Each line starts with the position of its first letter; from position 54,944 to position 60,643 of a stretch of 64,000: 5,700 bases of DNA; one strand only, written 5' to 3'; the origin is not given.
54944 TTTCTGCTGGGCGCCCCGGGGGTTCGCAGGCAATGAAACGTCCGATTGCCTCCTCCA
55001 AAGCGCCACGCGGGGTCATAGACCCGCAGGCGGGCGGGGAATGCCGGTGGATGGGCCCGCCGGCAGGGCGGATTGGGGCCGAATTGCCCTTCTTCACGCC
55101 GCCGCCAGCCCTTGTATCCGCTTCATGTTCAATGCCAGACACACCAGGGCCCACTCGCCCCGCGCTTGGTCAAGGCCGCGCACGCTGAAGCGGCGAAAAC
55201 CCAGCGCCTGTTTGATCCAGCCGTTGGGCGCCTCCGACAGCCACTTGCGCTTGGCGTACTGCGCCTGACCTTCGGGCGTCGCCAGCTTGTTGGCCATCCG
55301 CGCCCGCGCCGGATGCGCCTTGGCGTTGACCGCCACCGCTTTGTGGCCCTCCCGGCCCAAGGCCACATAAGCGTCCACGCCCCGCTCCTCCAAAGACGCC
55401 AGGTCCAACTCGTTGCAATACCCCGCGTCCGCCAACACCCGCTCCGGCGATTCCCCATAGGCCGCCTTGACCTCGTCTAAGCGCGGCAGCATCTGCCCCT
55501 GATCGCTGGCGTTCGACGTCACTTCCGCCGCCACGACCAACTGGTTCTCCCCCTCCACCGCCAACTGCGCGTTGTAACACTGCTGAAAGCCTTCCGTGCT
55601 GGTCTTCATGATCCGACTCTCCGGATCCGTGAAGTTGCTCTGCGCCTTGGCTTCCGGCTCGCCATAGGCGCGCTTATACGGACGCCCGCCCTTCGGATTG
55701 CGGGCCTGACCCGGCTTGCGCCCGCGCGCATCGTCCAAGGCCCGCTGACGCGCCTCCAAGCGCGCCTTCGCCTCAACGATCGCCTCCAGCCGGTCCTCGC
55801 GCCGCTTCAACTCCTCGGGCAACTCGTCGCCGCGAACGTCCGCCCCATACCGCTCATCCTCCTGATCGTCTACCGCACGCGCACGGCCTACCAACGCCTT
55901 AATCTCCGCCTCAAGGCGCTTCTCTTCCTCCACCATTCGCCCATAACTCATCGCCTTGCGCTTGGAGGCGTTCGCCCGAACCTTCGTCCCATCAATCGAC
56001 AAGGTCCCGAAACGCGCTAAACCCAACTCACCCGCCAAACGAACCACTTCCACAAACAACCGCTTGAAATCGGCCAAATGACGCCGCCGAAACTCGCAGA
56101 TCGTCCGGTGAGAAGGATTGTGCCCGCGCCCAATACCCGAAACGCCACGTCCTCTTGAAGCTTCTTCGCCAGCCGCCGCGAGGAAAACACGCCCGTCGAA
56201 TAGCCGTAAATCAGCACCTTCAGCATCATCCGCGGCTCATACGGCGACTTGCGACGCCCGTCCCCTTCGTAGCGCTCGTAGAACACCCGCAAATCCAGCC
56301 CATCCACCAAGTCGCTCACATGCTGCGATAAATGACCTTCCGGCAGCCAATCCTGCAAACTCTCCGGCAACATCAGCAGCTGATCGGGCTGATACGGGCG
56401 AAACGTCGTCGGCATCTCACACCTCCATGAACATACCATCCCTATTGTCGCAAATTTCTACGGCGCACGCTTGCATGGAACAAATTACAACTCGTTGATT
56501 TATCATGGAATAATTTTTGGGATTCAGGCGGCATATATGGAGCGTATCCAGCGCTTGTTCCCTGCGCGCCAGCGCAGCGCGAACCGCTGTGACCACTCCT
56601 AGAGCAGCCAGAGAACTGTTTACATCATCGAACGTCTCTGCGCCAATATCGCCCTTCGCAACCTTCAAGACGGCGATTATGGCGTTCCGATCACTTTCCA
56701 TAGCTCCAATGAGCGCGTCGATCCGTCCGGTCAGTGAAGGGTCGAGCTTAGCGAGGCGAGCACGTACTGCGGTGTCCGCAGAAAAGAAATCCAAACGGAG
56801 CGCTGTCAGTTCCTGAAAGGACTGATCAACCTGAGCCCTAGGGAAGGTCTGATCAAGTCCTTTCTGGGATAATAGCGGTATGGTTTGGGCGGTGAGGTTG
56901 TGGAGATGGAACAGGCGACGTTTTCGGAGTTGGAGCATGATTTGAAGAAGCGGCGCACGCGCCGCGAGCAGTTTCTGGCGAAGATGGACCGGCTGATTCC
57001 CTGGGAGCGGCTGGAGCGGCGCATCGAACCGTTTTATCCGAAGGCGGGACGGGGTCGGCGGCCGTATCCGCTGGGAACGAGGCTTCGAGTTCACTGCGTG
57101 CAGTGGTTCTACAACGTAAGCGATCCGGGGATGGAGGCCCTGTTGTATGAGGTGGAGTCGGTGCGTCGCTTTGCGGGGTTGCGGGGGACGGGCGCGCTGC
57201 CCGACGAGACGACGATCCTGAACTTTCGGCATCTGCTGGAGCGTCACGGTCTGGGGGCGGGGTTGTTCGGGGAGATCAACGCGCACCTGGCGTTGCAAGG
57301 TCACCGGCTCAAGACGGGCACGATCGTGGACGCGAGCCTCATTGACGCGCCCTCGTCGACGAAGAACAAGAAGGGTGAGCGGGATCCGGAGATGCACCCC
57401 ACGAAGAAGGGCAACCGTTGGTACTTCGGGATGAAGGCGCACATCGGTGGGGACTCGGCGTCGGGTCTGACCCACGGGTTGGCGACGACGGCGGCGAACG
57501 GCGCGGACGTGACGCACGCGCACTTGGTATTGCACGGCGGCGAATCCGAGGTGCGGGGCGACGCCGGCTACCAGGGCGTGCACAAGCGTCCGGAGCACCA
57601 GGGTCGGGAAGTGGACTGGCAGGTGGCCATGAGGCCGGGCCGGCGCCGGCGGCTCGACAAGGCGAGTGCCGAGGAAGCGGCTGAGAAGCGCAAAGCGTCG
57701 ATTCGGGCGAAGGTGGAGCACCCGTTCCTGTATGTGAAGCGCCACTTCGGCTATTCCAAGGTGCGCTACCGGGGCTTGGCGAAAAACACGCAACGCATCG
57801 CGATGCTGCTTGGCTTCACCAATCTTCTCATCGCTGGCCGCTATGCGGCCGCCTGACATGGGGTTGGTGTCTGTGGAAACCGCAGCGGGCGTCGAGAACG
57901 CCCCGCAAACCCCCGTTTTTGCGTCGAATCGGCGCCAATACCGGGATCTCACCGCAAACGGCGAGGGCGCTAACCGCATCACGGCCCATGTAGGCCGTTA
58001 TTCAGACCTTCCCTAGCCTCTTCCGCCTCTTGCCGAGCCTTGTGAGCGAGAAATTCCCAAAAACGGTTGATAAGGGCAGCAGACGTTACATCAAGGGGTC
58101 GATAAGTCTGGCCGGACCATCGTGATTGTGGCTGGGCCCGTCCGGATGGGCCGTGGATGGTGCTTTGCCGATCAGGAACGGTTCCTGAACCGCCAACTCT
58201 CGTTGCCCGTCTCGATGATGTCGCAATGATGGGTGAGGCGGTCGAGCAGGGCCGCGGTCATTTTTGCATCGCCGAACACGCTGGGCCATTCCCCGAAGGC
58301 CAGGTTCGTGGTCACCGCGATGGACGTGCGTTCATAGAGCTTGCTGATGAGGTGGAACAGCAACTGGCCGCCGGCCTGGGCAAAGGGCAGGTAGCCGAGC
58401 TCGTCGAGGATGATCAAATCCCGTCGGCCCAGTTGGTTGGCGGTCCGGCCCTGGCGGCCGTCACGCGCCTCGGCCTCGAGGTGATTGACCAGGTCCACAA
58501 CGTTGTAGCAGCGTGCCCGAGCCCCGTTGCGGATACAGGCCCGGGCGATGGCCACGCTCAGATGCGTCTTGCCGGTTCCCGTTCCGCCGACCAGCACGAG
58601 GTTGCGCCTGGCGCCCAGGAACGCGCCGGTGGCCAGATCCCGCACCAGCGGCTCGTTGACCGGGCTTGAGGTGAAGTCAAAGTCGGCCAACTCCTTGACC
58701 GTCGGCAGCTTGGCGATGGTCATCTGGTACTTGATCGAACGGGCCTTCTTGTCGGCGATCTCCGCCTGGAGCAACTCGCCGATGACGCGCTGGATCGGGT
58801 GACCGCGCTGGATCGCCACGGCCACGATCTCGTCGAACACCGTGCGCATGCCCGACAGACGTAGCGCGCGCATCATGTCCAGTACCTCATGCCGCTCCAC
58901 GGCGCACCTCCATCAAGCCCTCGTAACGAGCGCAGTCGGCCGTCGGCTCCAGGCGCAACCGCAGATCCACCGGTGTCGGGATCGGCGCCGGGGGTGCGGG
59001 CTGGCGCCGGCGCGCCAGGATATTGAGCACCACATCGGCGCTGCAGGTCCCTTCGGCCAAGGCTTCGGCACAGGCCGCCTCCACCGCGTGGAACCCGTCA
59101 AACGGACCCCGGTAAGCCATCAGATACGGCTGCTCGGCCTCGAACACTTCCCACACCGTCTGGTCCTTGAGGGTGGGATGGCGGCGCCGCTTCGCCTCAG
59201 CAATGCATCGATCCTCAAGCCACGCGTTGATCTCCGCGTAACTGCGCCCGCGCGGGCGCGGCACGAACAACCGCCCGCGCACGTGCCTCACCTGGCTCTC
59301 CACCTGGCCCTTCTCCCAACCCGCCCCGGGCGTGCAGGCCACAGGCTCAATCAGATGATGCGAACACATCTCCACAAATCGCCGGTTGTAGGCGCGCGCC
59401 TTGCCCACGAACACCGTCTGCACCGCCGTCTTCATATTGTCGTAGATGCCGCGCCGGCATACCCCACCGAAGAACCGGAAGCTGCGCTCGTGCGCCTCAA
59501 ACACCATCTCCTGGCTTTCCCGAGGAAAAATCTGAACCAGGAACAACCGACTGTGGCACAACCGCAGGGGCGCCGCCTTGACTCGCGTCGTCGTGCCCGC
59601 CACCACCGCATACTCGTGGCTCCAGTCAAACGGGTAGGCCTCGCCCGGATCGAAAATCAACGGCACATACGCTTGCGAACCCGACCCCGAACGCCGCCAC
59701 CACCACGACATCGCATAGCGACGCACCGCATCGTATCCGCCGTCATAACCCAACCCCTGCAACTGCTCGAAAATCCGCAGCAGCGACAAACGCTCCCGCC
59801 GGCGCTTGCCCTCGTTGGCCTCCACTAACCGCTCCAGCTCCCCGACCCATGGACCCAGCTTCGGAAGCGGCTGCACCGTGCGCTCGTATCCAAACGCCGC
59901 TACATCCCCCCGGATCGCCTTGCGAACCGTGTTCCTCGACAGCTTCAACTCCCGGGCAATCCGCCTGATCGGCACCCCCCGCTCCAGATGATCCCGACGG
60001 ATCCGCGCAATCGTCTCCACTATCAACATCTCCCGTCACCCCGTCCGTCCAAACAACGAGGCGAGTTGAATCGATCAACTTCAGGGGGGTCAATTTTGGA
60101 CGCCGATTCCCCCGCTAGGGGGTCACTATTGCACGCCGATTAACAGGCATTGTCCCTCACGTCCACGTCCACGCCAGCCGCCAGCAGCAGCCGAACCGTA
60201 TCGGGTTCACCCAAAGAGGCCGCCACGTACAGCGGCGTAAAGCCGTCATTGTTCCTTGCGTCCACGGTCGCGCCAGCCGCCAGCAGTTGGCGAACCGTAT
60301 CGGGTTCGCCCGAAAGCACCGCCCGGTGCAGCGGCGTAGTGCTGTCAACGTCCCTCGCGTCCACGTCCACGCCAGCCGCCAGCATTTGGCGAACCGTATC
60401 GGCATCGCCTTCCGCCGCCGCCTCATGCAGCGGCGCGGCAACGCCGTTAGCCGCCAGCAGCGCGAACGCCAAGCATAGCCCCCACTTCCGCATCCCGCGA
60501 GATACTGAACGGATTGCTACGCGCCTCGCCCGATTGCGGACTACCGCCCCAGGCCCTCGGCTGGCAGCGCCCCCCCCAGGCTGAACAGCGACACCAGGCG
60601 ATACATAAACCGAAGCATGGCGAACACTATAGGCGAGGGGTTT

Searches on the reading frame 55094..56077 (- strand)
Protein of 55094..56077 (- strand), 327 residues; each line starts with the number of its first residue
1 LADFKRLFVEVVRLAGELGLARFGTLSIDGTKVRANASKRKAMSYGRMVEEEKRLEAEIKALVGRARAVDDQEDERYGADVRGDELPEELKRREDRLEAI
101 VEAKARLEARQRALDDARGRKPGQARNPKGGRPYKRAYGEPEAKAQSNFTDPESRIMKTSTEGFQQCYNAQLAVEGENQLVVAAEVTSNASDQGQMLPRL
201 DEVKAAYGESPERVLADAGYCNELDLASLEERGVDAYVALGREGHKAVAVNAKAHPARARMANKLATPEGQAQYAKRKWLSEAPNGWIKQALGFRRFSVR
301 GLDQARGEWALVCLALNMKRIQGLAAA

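Call 62: search_protein_families(library=pfam, proteins=[window:55094-56077:-])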
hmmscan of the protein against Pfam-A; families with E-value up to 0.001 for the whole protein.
window:55094-56077:- (327 aa): 2 families
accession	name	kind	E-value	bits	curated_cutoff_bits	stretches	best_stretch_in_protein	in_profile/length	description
PF01609.27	DDE_Tnp_1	-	9.4e-21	74.9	23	1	160-318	28-200/200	Transposase DDE domain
PF13751.12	DDE_Tnp_1_6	-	4.5e-14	53.2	25.1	1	245-321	48-124/125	Transposase DDE domain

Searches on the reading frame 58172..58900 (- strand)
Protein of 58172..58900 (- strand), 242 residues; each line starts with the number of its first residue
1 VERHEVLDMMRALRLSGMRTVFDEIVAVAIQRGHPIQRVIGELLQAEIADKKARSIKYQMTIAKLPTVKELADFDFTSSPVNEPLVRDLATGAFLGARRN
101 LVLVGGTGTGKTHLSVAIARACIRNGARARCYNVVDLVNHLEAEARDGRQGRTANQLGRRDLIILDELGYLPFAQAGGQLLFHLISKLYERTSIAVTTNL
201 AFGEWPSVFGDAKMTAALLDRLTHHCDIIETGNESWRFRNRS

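Call 62: search_protein_families(library=pfam, proteins=[window:58172-58900:-])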
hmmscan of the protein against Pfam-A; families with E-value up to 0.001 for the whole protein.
window:58172-58900:- (242 aa): 4 families
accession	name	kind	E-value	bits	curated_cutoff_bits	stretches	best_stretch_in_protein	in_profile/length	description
PF01695.23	IstB_IS21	-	4.7e-75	252.6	24.1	1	10-242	3-236/238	IstB-like ATP binding protein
PF00308.24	Bac_DnaA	-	8.3e-06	26.5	23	1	101-193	37-131/162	Bacterial DnaA ATPAse domain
PF13191.12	AAA_16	-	0.00013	23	32.6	1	87-191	13-126/167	AAA ATPase domain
PF04851.21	ResIII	-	0.00059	20.2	22.5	0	97-136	22-61/164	Type III restriction enzyme, res subunit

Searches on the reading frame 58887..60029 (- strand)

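Call 62: search_protein_families(library=pfam, proteins=[window:58887-60029:-])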
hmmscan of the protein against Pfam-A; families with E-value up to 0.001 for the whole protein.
window:58887-60029:- (380 aa): 1 family
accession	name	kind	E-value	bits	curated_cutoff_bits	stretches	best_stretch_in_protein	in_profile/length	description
PF00665.32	rve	-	2.1e-05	25.2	32.6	1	144-235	16-100/102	Integrase core domain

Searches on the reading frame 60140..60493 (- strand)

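Call 62: search_protein_families(library=pfam, proteins=[window:60140-60493:-])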
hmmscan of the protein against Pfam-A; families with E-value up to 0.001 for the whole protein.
window:60140-60493:- (117 aa): 6 families
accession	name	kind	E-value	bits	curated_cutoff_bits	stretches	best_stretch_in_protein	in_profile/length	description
PF00023.36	Ank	-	3.6e-24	83.9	21.1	3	83-115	1-33/33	Ankyrin repeat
PF12796.13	Ank_2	-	2.8e-20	73.1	27.3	1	22-114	1-90/90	Ankyrin repeats (3 copies)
PF13637.12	Ank_4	-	2.7e-16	59.7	22.7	2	22-66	1-45/50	Ankyrin repeats (many copies)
PF13606.12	Ank_3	-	1.1e-14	53.3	22.3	1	83-111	1-29/30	Ankyrin repeat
PF13857.12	Ank_5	-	7.1e-11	42.7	27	1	70-115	1-47/56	Ankyrin repeats (many copies)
PF24521.3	Ank_KRIT1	-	7.6e-06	26.1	80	1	19-105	19-106/149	KRIT1 ankyrin-repeats domain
